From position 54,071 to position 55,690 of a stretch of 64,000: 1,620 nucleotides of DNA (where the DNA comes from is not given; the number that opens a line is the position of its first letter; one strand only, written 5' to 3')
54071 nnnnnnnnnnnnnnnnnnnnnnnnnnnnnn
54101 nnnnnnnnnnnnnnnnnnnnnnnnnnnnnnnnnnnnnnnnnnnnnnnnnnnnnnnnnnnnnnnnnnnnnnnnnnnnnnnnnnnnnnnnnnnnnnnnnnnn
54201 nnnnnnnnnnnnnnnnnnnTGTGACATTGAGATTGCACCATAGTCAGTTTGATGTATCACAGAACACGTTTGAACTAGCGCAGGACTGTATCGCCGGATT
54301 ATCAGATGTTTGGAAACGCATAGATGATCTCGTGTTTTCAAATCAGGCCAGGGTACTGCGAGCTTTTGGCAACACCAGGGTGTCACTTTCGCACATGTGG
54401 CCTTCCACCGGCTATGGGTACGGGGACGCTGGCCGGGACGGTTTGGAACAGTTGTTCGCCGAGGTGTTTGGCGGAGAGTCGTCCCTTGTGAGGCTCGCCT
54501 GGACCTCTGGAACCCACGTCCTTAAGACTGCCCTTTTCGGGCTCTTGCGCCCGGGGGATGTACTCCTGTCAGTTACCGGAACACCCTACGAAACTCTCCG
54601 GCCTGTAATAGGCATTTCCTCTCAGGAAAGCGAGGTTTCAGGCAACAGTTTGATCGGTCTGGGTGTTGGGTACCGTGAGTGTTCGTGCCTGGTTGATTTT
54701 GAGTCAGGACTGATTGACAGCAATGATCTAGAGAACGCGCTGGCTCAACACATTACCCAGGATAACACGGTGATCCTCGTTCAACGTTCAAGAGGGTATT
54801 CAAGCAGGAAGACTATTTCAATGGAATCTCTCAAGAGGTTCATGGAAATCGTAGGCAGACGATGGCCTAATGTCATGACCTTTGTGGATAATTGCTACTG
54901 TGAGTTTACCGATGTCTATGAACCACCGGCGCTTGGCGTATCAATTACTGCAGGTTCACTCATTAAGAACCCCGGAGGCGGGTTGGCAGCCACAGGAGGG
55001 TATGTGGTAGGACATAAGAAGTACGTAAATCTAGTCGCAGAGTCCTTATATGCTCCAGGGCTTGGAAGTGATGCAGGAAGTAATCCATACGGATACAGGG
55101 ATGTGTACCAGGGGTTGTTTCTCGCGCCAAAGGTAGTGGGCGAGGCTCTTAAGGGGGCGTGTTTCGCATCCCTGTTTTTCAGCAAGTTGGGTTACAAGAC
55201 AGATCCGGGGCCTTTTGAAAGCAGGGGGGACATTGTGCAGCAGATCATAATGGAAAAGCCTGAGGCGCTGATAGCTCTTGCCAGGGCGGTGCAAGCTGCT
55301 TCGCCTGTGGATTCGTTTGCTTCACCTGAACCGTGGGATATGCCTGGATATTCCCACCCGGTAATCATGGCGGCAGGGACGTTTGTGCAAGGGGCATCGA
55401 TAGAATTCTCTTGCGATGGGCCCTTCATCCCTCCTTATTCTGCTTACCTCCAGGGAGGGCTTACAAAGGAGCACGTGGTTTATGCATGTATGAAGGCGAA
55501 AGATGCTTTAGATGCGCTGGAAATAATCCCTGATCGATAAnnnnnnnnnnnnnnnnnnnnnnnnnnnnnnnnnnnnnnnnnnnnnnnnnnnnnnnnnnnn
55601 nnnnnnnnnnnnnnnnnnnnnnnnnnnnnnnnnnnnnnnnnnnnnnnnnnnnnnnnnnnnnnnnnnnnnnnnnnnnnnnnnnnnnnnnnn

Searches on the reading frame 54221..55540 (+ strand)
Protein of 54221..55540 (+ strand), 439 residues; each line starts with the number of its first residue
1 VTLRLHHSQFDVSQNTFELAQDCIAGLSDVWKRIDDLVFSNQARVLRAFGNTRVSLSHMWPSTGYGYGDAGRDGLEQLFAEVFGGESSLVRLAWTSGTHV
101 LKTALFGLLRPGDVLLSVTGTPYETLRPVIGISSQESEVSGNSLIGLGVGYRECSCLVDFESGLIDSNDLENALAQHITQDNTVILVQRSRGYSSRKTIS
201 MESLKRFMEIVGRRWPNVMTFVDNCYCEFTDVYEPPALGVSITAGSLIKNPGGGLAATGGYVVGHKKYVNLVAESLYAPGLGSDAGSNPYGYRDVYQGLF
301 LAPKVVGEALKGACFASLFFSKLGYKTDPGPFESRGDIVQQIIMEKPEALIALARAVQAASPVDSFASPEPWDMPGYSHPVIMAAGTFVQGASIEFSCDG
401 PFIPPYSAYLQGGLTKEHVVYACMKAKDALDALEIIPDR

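Call 3: search_protein_families(library=pfam, proteins=[window:54221-55540:+], max_evalue=0.1)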
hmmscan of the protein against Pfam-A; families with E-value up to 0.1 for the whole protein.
window:54221-55540:+ (439 aa): 1 family
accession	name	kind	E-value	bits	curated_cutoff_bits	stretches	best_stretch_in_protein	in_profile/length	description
PF06838.17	Met_gamma_lyase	-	1.9e-142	475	24.2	1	19-428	4-402/405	Methionine gamma-lyase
